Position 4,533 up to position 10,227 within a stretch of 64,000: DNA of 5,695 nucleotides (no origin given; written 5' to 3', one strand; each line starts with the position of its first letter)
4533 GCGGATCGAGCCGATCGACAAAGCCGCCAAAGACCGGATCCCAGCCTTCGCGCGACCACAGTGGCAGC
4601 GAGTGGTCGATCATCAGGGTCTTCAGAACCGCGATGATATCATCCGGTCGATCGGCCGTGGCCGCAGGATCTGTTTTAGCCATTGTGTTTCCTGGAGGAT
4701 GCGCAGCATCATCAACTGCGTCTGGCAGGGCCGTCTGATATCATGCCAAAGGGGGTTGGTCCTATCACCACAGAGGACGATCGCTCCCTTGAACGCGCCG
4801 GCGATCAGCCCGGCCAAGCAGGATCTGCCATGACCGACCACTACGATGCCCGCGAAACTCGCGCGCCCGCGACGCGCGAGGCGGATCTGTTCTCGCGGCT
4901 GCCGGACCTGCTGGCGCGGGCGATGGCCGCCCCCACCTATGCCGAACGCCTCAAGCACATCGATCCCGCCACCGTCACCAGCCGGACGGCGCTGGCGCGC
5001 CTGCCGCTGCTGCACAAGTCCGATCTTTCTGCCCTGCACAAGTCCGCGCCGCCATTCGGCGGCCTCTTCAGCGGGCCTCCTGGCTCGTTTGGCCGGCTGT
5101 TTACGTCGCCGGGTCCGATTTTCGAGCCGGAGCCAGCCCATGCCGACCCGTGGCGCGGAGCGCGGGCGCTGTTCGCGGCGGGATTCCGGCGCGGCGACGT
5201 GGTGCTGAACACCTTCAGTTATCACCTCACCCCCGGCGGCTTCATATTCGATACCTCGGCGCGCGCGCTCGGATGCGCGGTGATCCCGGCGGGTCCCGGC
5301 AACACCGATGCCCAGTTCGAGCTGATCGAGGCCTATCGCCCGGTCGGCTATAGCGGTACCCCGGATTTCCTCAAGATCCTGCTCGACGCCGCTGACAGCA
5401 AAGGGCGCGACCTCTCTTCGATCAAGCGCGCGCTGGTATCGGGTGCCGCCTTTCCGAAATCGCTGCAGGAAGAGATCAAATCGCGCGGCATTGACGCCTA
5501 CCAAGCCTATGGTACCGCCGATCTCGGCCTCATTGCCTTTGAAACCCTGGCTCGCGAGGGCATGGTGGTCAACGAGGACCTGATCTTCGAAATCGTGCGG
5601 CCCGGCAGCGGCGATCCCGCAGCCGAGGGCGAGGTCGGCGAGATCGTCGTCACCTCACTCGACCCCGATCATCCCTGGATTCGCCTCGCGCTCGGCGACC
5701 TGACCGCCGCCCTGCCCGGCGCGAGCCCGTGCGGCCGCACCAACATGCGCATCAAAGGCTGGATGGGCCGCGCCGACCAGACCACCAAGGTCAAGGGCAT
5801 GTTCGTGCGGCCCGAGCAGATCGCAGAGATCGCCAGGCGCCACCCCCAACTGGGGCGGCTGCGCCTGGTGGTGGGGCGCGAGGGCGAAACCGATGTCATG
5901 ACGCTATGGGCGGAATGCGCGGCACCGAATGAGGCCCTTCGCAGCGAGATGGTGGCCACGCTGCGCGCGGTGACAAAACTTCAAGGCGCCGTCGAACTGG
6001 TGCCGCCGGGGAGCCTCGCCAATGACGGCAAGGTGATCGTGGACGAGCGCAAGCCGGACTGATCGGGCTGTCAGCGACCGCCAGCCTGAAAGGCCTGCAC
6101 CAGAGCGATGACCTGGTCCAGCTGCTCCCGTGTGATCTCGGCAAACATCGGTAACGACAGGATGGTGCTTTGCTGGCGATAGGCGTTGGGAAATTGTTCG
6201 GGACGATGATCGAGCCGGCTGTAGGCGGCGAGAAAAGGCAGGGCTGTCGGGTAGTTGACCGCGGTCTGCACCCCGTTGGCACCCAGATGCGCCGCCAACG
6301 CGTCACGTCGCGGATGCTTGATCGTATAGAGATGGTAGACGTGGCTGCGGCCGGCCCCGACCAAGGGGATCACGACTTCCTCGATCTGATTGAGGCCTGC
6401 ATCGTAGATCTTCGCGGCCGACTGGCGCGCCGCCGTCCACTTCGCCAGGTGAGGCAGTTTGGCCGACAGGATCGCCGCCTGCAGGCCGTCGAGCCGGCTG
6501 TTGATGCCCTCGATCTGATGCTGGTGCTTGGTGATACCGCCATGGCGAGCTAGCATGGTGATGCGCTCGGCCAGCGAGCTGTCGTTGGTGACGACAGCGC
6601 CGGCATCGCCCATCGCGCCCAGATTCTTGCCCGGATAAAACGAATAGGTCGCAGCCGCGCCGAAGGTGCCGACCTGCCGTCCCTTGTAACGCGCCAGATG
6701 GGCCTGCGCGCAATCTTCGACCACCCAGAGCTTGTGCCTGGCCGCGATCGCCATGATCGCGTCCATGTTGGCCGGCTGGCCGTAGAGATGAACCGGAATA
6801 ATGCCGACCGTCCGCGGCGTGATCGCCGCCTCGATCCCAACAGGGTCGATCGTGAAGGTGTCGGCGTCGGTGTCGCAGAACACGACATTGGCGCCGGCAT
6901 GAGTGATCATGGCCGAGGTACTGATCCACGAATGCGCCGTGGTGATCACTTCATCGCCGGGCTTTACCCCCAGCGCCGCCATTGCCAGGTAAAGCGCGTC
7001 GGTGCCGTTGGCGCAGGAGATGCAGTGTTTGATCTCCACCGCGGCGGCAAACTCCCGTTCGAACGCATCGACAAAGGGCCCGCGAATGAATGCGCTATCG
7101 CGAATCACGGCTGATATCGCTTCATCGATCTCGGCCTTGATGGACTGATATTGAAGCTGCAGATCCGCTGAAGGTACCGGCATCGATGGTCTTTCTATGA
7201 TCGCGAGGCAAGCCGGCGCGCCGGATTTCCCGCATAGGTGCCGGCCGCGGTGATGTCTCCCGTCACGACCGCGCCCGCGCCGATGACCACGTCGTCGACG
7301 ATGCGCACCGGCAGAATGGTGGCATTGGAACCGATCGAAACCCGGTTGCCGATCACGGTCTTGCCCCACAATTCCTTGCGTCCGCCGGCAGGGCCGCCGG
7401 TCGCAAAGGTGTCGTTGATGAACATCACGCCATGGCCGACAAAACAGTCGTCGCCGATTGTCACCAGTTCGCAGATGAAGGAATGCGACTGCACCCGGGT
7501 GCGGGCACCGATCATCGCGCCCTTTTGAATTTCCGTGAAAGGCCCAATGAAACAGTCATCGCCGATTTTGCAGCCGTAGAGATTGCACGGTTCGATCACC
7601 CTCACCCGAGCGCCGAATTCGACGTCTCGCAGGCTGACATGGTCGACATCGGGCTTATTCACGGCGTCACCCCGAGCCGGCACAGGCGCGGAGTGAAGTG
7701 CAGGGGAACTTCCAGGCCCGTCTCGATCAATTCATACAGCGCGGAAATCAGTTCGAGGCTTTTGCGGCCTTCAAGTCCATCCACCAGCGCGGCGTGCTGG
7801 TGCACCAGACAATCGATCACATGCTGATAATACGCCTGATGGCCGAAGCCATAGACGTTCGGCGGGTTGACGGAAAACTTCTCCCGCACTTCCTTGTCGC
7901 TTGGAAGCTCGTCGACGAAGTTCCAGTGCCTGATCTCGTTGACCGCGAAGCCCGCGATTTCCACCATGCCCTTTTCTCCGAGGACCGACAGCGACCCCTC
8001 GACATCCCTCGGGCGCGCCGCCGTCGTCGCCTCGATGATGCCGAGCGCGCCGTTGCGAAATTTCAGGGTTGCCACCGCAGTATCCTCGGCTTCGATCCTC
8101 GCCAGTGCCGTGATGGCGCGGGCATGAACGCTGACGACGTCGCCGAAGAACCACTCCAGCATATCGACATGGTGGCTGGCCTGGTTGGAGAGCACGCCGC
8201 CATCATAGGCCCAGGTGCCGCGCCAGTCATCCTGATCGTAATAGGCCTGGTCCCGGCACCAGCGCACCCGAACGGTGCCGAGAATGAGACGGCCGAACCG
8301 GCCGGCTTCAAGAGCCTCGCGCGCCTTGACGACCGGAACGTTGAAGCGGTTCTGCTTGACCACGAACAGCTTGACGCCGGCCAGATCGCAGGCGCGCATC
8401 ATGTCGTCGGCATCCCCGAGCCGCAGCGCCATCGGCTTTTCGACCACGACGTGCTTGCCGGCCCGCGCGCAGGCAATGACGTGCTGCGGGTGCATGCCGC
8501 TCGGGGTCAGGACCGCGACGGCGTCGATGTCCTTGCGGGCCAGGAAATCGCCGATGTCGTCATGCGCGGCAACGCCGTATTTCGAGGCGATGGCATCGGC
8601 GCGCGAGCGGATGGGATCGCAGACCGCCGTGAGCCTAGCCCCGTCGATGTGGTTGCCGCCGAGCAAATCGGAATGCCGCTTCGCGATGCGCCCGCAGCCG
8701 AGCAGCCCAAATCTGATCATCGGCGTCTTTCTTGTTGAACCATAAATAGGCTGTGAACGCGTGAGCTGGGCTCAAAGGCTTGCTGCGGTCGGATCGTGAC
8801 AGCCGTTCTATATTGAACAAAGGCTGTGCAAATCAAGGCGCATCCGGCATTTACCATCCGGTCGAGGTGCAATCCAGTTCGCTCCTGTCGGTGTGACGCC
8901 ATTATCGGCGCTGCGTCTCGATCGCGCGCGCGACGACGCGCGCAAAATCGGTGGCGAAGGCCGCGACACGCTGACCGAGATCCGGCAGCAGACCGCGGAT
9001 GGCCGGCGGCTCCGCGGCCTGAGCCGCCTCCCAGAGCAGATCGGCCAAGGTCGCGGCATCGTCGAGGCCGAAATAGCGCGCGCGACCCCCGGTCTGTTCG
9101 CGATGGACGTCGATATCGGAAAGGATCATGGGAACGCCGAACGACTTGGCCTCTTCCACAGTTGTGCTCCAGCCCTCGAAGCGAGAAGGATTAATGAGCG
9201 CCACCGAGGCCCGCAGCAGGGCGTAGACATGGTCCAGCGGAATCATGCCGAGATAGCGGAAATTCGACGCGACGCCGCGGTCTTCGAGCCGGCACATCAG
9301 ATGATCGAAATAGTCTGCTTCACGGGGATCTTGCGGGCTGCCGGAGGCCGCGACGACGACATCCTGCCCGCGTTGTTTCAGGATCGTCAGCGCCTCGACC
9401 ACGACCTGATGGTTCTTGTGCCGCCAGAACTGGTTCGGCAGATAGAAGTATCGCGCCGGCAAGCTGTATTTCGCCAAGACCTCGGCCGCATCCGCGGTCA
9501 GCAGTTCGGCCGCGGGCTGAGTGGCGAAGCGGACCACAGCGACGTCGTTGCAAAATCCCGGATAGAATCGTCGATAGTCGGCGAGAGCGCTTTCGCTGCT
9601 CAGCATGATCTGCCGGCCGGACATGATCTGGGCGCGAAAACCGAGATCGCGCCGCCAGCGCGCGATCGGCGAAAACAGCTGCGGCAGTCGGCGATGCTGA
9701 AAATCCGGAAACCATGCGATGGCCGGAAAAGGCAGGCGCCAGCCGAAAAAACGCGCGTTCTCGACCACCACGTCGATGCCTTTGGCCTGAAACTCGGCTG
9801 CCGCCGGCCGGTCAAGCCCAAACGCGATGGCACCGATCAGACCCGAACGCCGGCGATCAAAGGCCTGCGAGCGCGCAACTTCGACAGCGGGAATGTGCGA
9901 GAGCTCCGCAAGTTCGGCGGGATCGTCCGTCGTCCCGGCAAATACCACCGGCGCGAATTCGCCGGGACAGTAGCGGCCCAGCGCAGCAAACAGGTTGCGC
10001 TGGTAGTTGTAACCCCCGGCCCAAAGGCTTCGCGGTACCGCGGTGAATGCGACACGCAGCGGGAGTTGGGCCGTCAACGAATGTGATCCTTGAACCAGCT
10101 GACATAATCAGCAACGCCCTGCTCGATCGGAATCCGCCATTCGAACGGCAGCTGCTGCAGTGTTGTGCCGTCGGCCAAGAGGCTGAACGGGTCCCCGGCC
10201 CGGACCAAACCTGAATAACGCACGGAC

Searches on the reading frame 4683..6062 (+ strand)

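Call 22: search_protein_families(library=pfam, proteins=[window:4683-6062:+], max_evalue=0.001)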
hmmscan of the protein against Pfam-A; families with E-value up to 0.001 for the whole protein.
window:4683-6062:+ (459 aa): 2 families
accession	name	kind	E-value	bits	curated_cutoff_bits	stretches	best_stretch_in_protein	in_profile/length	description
PF00501.34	AMP-binding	-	9.3e-12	44.9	29.9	1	169-324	203-375/384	AMP-binding enzyme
PF14535.12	AMP-binding_C_2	-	0.00087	19.9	25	0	372-448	1-85/96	AMP-binding enzyme C-terminal domain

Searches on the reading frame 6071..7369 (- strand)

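Call 22: search_protein_families(library=pfam, proteins=[window:6071-7369:-], max_evalue=0.001)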
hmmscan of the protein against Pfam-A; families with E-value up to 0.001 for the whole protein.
window:6071-7369:- (432 aa): 3 families
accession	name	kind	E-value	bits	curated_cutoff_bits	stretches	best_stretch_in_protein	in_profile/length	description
PF01041.23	DegT_DnrJ_EryC1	-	1.2e-113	380.5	19.8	1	76-424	2-359/360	DegT/DnrJ/EryC1/StrS aminotransferase family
PF00155.27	Aminotran_1_2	-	7.8e-09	35.6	19.7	1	102-279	46-250/361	Aminotransferase class I and II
PF01212.27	Beta_elim_lyase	-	5.1e-06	26.5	27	1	84-278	18-228/288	Beta-eliminating lyase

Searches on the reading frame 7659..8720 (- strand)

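Call 22: search_protein_families(library=pfam, proteins=[window:7659-8720:-], max_evalue=0.001)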
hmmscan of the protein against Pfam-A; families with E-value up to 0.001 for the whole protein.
window:7659-8720:- (353 aa): 4 families
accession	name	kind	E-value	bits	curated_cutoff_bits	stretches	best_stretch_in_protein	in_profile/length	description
PF22725.1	GFO_IDH_MocA_C3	-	1.8e-29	102.7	27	1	131-254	2-124/124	GFO/IDH/MocA C-terminal domain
PF02894.22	GFO_IDH_MocA_C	-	5.1e-27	95.5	22.9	1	134-339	1-217/218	Oxidoreductase family, C-terminal alpha/beta domain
PF01408.29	GFO_IDH_MocA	-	1.4e-26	94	24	1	2-120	1-118/120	Oxidoreductase family, NAD-binding Rossmann fold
PF03447.22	NAD_binding_3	-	0.00021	22.4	24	1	8-107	1-102/116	Homoserine dehydrogenase, NAD binding domain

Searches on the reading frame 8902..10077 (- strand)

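Call 7: search_protein_families(library=pfam, proteins=[window:8902-10077:-], max_evalue=0.001)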
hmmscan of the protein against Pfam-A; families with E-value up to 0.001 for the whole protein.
window:8902-10077:- (391 aa): 2 families
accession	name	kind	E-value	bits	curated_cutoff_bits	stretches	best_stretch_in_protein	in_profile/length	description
PF00534.26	Glycos_transf_1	-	1.1e-13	51.5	26.4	1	215-328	22-130/172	Glycosyl transferases group 1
PF13692.12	Glyco_trans_1_4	-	3.1e-11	44.2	27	1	218-346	12-134/142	Glycosyl transferases group 1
